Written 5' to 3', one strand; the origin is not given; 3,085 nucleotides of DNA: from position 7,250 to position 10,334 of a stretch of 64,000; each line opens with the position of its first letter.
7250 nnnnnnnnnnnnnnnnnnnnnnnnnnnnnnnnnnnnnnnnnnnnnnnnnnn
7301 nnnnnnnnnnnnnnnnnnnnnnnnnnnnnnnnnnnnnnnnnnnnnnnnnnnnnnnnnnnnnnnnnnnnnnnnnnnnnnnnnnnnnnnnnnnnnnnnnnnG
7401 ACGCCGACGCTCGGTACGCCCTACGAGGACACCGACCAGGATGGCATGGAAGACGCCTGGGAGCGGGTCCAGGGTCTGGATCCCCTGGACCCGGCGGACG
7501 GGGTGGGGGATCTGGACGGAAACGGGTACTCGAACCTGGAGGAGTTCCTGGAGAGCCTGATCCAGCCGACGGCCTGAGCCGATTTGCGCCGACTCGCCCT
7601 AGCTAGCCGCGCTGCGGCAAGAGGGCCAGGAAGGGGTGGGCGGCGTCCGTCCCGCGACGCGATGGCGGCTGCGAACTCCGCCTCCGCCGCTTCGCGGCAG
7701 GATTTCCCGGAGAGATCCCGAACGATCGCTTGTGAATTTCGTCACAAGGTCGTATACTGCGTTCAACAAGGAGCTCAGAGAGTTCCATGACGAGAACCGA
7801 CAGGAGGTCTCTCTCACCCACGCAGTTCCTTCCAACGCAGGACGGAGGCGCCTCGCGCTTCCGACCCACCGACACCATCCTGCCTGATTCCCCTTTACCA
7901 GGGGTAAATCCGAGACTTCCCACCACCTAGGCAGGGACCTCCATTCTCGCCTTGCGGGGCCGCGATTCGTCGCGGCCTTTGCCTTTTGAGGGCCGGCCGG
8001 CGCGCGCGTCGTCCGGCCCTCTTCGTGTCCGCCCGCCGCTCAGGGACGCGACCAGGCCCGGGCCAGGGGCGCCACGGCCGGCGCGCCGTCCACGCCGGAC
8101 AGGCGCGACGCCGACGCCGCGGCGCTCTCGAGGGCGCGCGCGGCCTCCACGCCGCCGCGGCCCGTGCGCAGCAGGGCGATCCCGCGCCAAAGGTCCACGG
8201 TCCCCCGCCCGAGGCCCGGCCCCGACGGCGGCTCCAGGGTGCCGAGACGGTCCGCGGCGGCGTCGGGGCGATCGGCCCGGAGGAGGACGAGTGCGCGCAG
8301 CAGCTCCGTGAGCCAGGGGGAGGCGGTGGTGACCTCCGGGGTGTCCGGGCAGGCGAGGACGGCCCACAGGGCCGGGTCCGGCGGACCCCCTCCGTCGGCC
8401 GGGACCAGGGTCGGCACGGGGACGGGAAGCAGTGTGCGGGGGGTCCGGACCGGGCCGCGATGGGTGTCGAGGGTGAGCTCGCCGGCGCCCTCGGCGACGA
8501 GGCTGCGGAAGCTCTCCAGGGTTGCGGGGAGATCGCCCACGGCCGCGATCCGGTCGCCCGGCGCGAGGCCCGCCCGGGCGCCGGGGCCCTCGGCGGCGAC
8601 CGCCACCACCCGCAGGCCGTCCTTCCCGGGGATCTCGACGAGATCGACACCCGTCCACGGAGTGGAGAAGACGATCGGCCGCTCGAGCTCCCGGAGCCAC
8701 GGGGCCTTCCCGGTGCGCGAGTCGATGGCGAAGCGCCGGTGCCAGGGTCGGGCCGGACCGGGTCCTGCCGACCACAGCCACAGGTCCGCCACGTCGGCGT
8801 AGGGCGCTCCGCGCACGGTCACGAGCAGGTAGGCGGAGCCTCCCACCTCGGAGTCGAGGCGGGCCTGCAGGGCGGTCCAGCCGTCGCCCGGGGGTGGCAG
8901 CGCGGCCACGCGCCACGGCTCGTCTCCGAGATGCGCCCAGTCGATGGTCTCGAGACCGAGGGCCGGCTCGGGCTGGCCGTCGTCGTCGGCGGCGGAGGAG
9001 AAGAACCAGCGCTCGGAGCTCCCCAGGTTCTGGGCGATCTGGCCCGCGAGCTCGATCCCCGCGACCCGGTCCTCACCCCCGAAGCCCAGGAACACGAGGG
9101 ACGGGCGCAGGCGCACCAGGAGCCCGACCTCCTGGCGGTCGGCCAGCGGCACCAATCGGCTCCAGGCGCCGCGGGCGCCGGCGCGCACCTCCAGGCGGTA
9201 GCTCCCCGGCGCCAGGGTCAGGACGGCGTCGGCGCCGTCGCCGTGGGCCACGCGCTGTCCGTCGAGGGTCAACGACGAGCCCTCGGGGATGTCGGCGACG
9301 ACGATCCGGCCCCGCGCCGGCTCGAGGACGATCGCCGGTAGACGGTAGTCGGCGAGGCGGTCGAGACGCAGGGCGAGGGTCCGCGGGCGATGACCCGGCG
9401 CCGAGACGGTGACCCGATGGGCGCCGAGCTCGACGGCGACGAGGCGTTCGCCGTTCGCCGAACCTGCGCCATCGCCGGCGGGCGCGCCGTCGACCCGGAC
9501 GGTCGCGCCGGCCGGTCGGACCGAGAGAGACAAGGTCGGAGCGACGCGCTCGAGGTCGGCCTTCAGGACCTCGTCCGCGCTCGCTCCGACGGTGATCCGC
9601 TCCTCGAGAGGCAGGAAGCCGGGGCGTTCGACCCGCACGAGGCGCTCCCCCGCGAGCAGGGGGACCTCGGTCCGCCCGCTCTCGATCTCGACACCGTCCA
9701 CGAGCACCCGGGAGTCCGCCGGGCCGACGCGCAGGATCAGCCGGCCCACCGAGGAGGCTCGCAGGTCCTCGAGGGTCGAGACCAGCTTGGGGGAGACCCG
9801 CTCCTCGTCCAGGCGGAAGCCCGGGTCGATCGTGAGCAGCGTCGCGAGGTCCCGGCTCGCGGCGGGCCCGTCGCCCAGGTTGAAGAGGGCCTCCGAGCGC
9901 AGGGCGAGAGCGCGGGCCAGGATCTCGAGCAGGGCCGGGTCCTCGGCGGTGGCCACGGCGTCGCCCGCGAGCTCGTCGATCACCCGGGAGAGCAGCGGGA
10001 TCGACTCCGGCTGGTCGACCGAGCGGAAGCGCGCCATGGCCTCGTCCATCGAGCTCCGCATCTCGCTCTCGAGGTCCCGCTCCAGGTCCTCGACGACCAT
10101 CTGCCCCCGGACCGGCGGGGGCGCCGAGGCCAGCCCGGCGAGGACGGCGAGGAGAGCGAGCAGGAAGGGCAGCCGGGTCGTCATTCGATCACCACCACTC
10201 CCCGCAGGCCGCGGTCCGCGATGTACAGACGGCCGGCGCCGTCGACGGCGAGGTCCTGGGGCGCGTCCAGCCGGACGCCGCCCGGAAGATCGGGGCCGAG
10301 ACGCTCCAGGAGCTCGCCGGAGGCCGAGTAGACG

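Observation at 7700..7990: Low-GC island carrying a near-consensus promoter with operator palindrome, a 47-codon ORF and a UUCG-tetraloop terminator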

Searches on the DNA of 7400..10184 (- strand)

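Call 4: search_rna_families(source=window, start=7400, end=8300, threshold=evalue, max_evalue=10, show_alignments=3)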
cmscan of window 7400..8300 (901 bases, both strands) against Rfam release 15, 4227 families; matches with E-value up to 10: 4.
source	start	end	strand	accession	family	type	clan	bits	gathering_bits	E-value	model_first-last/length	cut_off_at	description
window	7728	7749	+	RF03755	mir-4005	Gene; miRNA;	-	19.8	80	0.34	18-39/54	no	mir-4005 microRNA precursor family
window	7979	8023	+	RF01811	PtaRNA1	Gene; antitoxin;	-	19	47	0.49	1-72/72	no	Plasmid transferred anti-sense RNA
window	7957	7978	+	RF02651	SorY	Gene; sRNA;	-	14.9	111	3.2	55-76/83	no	Singlet oxygen resistance RNA Y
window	7436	7564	+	RF01946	KCNQ1OT1_1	Gene; lncRNA;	-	7.8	70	1.3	1-464/464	no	KCNQ1 overlapping transcript 1 conserved region 1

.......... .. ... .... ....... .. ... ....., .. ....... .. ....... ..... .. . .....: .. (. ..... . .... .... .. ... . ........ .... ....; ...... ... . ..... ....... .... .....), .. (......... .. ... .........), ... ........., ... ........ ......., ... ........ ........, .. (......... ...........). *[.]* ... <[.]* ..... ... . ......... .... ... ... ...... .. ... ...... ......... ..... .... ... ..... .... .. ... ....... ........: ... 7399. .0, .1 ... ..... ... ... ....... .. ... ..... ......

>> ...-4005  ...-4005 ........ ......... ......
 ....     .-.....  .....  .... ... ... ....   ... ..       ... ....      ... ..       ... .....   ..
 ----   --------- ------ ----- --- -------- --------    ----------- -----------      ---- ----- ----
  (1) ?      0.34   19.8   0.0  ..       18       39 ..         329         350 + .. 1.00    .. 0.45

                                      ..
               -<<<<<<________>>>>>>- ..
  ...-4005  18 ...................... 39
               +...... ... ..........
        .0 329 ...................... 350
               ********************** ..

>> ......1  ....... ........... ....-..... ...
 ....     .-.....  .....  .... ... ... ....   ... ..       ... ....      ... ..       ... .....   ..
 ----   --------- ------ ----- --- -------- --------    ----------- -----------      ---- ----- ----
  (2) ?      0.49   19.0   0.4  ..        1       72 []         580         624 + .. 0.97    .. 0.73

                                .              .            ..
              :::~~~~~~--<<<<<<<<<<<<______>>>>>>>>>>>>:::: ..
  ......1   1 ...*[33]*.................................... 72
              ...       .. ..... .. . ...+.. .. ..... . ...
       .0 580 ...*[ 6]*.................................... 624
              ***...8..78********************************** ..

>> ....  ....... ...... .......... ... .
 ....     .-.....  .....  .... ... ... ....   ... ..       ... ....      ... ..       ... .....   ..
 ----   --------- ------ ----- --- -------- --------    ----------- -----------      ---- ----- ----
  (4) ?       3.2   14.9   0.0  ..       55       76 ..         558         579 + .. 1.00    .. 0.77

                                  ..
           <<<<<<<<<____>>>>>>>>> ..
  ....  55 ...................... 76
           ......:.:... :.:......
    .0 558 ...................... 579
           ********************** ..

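Call 53: search_rna_families(source=L001, start=6850, end=7320, threshold=evalue, max_evalue=10)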
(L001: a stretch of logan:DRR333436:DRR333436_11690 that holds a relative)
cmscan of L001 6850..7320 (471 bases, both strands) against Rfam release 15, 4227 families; matches with E-value up to 10: 14.
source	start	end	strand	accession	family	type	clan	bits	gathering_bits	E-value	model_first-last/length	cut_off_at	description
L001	6913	6959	-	RF02871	ncS54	Gene; sRNA;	-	28.4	43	0.00017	1-79/79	no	Burkholderia sRNA 54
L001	6914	7052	-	RF02356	BjrC1505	Gene; sRNA;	-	20.7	50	0.11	1-140/140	no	Alphaproteobacterial sRNA BjrC1505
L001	6879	6908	+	RF01811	PtaRNA1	Gene; antitoxin;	-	19.3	47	0.22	37-68/72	no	Plasmid transferred anti-sense RNA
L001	6914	7001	-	RF02651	SorY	Gene; sRNA;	-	18.3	111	0.24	1-83/83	no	Singlet oxygen resistance RNA Y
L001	7155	7174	-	RF03755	mir-4005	Gene; miRNA;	-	17.1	80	0.95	19-38/54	no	mir-4005 microRNA precursor family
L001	6986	7020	-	RF01103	UPD-PKc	Cis-reg;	-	16.8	40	5.1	1-29/29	no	Pseudoknot of upstream pseudoknot domain (UPD) of the 3'UTR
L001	6906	6989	-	RF00519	suhB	Gene; sRNA;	CL00108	16.3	41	0.76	1-77/77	no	Makes More Granules Regulator RNA (mmgR)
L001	6879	7012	-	RF02828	Scr3920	Gene; sRNA;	-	14.3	88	2.6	1-125/125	no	Streptomyces RNA 3920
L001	6872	6908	-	RF01838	sobemo_FSE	Cis-reg; frameshift_element;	-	14.1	55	3.7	26-63/79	no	sobemovirus ribosomal frameshift elemental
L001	7206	7234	-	RF02465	Ms_AS-5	Gene; sRNA;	-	13.9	46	6.8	12-44/45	no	Mycobacterium sRNA Ms_AS-5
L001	6873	6943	-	RF02499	Atu_C4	Gene; sRNA;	-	12.8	80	9.9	1-70/70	no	Rhizobiales sRNA Atu_C4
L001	7069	7118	-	RF02216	ZNFX1-AS1_2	Gene; lncRNA;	-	9.7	45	7.6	44-93/93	no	ZNFX1 antisense RNA 1 conserved region 2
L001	6919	6943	+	RF00195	RsmY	Gene; sRNA;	CL00106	9.6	57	7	97-121/121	no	RsmY RNA family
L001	6866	6992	-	RF02695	NrsZ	Gene; sRNA;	-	8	76.9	9.1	1-236/236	no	Nitrogen regulated small RNA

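Call 59: build_rna_model(alignment_id=A4)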
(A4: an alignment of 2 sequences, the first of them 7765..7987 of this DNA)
Model R1 built from alignment A4 (2 sequences, 231 columns); structure: RNAalifold consensus.
model positions 231; base pairs 54; branch points 3; effective number of sequences 1; information 0.59 bits per position. Calibrated on 0.2 Mb of random sequence (short: E-values are rough).
structure used (alignment columns):
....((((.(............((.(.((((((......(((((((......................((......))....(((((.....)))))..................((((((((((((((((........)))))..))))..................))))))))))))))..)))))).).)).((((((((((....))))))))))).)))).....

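Call 60: search_with_rna_model(model_id=R1, sources=[window, L001, L002, L009, L010, L011, L012, L013, L014, L015, L026, L027, L028], max_evalue=10)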
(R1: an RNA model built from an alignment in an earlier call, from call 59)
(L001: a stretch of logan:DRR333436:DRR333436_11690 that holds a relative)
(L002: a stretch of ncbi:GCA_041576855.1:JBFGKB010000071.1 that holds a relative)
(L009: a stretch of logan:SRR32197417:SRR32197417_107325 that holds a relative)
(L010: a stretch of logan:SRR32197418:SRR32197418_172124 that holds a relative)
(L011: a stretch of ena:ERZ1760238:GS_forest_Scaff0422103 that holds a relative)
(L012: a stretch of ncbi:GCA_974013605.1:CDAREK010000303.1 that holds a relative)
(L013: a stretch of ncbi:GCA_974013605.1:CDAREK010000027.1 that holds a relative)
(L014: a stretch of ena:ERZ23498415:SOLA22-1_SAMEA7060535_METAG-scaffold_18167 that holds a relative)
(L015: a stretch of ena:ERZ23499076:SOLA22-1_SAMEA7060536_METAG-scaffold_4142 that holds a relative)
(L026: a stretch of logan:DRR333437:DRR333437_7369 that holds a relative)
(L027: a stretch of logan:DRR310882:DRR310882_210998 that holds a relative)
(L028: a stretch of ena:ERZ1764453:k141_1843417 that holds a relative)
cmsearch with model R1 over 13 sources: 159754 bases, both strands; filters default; matches with E-value up to 10: 6.
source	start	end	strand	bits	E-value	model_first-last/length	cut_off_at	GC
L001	6909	7139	-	280.6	1.6e-79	1-231/231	no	0.59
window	7764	7990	+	262.2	3.2e-74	1-231/231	no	0.61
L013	4590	4726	+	13.2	0.02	40-184/231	no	0.6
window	48514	48535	+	6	2.5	197-220/231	no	0.82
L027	14484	14512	-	4.8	5.4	1-231/231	no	0.76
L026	41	52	-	4.8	5.4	203-214/231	no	0.83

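Call 62: search_with_rna_model(model_id=R1, source=L013, start=4300, end=5100, max_evalue=10, filters=off, show_alignments=2)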
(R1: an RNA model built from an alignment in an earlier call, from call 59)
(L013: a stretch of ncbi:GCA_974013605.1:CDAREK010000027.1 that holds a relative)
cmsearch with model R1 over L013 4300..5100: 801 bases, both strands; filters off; matches with E-value up to 10: 31.
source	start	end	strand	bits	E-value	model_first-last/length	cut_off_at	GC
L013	4590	4726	+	13.2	0.0001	40-184/231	no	0.6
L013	4972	5070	+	3.6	0.058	1-231/231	no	0.69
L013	4398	4426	+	2.2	0.15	1-231/231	no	0.55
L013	4325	4429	-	1.6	0.22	1-231/231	no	0.7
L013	4890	4918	+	1.1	0.31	1-231/231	no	0.69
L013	4683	4728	-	0.9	0.34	1-231/231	no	0.61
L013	4966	4988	-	0.5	0.46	1-231/231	no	0.7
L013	4634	4680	-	0.5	0.46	1-231/231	no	0.55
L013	4308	4334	+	0.4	0.48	196-220/231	no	0.89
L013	4890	4916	-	0.3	0.53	1-231/231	no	0.74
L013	5040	5054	-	-0.1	0.7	200-217/231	no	1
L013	4872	4889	-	-0.6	0.95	127-144/231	no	0.94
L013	4564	4575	-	-0.7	1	130-141/231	no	0.67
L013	4770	4789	-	-1.1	1.3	1-231/231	no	0.75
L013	4577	4611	-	-1.1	1.3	1-231/231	no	0.57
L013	4812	4837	-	-1.5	1.8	1-231/231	no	0.77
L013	5001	5031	-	-1.6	1.9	1-231/231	no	0.52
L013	4456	4508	+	-1.7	2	1-231/231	no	0.66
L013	4794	4874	+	-1.9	2.3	1-231/231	no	0.73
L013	4469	4486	-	-1.9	2.3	1-231/231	no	0.56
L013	4339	4365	+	-2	2.4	1-231/231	no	0.78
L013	4514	4524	-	-2.6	3.6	85-95/231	no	0.73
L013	4938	4955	-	-3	4.7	80-97/231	no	0.72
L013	5078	5086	-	-3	4.9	1-231/231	no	0.67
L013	4850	4867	-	-3.2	5.5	80-97/231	no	0.83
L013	4754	4763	+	-3.2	5.6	204-213/231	no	0.5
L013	4522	4554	+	-3.3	5.9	1-231/231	no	0.67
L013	4431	4465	-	-3.3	5.9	1-231/231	no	0.63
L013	4560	4580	+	-3.8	8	1-231/231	no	0.52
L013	4384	4392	+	-3.9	8.4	86-94/231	no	0.78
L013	4771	4791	+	-4.1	9.8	1-231/231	no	0.71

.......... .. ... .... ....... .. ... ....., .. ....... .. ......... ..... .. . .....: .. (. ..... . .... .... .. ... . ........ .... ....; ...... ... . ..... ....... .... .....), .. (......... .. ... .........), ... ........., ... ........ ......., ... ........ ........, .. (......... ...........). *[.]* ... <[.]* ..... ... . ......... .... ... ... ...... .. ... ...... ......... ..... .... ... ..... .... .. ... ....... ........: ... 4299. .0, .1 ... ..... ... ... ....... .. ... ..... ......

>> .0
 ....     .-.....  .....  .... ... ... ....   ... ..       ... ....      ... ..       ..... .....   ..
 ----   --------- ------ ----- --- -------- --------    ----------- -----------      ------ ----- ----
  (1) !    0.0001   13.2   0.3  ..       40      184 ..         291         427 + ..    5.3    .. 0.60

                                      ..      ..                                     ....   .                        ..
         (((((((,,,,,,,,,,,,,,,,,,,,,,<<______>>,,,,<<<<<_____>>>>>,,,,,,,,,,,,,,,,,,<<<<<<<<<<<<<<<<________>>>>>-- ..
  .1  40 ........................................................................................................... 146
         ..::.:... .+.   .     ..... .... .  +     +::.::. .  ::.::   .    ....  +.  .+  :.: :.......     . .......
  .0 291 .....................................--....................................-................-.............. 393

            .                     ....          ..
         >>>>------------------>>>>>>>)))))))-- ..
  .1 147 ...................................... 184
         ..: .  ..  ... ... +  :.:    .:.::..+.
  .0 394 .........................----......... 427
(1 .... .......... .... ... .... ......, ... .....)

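Call 67: search_with_rna_model(model_id=R1, sources=[window, L001, L013], max_evalue=0.05, make_alignment=true)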
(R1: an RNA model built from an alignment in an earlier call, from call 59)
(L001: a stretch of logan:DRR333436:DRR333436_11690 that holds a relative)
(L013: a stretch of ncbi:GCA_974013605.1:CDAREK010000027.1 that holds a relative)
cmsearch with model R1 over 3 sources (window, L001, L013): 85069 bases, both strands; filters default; matches with E-value up to 0.05: 3.
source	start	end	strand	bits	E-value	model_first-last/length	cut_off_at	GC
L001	6909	7139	-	280.6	8.3e-80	1-231/231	no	0.59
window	7764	7990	+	262.2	1.7e-74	1-231/231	no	0.61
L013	4590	4726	+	13.2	0.011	40-184/231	no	0.6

Alignment A6: 3 matches aligned to the model, 233 columns, each read 5' to 3' on its own strand. Consensus structure (alignment columns), stored with it:
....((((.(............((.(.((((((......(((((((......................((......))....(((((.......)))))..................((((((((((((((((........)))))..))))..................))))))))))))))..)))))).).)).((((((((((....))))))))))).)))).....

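Call 69: build_rna_model(alignment_id=A6)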
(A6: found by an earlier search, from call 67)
Model R2 built from alignment A6 (3 sequences, 233 columns); structure: stored with the alignment.
model positions 230; base pairs 54; branch points 3; effective number of sequences 1.46; information 0.591 bits per position. Calibrated on 0.2 Mb of random sequence (short: E-values are rough).
structure used (alignment columns):
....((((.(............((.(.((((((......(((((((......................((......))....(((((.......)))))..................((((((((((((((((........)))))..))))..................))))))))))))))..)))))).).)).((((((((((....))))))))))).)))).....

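Call 70: search_with_rna_model(model_id=R2, sources=[L002, L009, L011, L012, L013, L014, L015, L026, L027, L028], max_evalue=5, filters=off)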
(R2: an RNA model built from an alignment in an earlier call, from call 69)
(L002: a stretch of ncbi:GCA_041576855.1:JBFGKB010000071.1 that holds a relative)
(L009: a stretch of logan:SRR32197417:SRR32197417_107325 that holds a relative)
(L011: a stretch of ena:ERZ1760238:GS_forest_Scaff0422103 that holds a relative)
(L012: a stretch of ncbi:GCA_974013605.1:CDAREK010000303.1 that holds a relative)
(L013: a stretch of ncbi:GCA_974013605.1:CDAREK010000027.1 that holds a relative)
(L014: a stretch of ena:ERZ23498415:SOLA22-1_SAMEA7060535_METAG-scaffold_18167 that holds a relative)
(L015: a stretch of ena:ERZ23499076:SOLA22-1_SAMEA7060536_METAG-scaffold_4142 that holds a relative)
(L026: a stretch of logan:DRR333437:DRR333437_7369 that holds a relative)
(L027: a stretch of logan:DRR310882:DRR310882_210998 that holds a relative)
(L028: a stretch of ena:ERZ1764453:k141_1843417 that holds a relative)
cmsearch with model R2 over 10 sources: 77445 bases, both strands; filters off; matches with E-value up to 5: 77.
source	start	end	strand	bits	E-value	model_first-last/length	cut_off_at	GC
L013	4590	4726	+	95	4.8e-25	40-183/230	no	0.6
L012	5279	5358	+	12.8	0.021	1-230/230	no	0.75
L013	4260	4345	+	9.6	0.16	1-230/230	no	0.73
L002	7368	7453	+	8.8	0.28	1-230/230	no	0.66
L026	2944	3020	-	8.6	0.3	1-230/230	no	0.7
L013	6780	6808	+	8.1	0.41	123-153/230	no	0.79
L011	6959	7029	+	8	0.46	1-230/230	no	0.66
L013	1046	1131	-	7.5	0.63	1-230/230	no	0.7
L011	5540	5607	-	7.3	0.72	1-230/230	no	0.74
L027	8898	8975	+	7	0.83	1-230/230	no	0.72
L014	4368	4467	+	6.9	0.89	1-230/230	no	0.67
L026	2053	2124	+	6.9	0.92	1-230/230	no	0.71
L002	186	265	+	6.8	0.97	1-230/230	no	0.73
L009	2120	2151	-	6.6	1.1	1-230/230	no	0.72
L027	15990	16018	+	6.5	1.1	1-230/230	no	0.59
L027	4733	4793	-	6.4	1.2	1-230/230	no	0.61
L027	13997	14040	+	6.4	1.3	35-183/230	no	0.59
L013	312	404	+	6.3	1.3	1-230/230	no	0.71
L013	7057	7181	+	6.2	1.4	1-230/230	no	0.7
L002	2898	2927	+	6.2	1.4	1-230/230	no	0.6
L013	3540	3594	+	6.2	1.4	1-230/230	no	0.6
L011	4903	4939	-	6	1.6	1-230/230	no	0.59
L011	9638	9743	+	5.8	1.8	1-230/230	no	0.5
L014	2037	2132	-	5.7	1.9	1-230/230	no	0.67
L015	2460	2555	-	5.7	1.9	1-230/230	no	0.67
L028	11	106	-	5.7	1.9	1-230/230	no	0.67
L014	436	458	-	5.7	1.9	1-230/230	no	0.65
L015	859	881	-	5.7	1.9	1-230/230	no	0.65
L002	292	321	+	5.6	2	1-230/230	no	0.57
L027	2555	2660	+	5.6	2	1-230/230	no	0.67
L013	5573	5699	-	5.5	2.3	1-230/230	no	0.65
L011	5519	5584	+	5.4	2.3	1-230/230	no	0.79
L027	3517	3543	+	5.4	2.3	1-230/230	no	0.67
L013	5273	5356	+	5.3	2.5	1-230/230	no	0.69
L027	8696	8758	-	5.2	2.6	1-230/230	no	0.71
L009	868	948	+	5.2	2.6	1-230/230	no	0.7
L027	19691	19754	+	5.1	2.8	1-230/230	no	0.7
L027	12903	12928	-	5.1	2.8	1-230/230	no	0.73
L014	2779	2801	+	5.1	2.8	196-219/230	no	0.83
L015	3202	3224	+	5.1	2.8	196-219/230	no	0.83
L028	753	775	+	5.1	2.8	196-219/230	no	0.83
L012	3512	3580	+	5.1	2.9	1-230/230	no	0.74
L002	4719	4736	-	5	3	199-216/230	no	0.89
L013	6287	6335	-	5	3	1-230/230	no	0.76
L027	14539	14607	+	5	3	1-230/230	no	0.64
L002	6221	6250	-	5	3.1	1-230/230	no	0.73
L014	1726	1792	+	4.9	3.2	1-230/230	no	0.75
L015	2149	2215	+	4.9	3.2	1-230/230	no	0.75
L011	9775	9823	-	4.9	3.2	1-230/230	no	0.63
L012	864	893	+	4.9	3.3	1-230/230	no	0.7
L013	159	244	-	4.8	3.3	1-230/230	no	0.7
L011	8968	9076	-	4.8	3.4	1-230/230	no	0.67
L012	4521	4575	-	4.8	3.4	1-230/230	no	0.8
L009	4527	4566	-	4.8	3.4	1-230/230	no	0.73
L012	4607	4678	+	4.8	3.4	1-230/230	no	0.69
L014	892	971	+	4.8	3.5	1-230/230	no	0.7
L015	1315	1394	+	4.8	3.5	1-230/230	no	0.7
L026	41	52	-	4.7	3.6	202-213/230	no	0.83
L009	1580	1593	-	4.7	3.6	201-214/230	no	0.93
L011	5214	5321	+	4.7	3.6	1-230/230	no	0.66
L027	18696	18725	+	4.7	3.7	1-230/230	no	0.7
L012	4535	4552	+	4.6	3.8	199-216/230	no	0.94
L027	3319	3412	+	4.6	3.8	1-230/230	no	0.67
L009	3967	4077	-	4.6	3.9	1-230/230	no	0.66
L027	14484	14512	-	4.6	4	1-230/230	no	0.76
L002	3867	3886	+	4.5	4.1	198-217/230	no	0.75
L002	4244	4359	-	4.5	4.2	1-230/230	no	0.72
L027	16250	16274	-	4.5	4.3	1-230/230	no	0.64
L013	1057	1108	+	4.4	4.4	1-230/230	no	0.77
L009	2153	2207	+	4.4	4.5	1-230/230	no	0.73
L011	956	1015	+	4.4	4.5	1-230/230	no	0.75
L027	9705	9716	+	4.4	4.5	202-213/230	no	0.75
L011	3381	3452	+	4.3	4.6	1-230/230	no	0.65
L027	15496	15562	+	4.3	4.7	1-230/230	no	0.69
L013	181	247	+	4.3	4.8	1-230/230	no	0.67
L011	5094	5148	-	4.2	4.9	117-173/230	no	0.75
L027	9162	9280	-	4.2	5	1-230/230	no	0.61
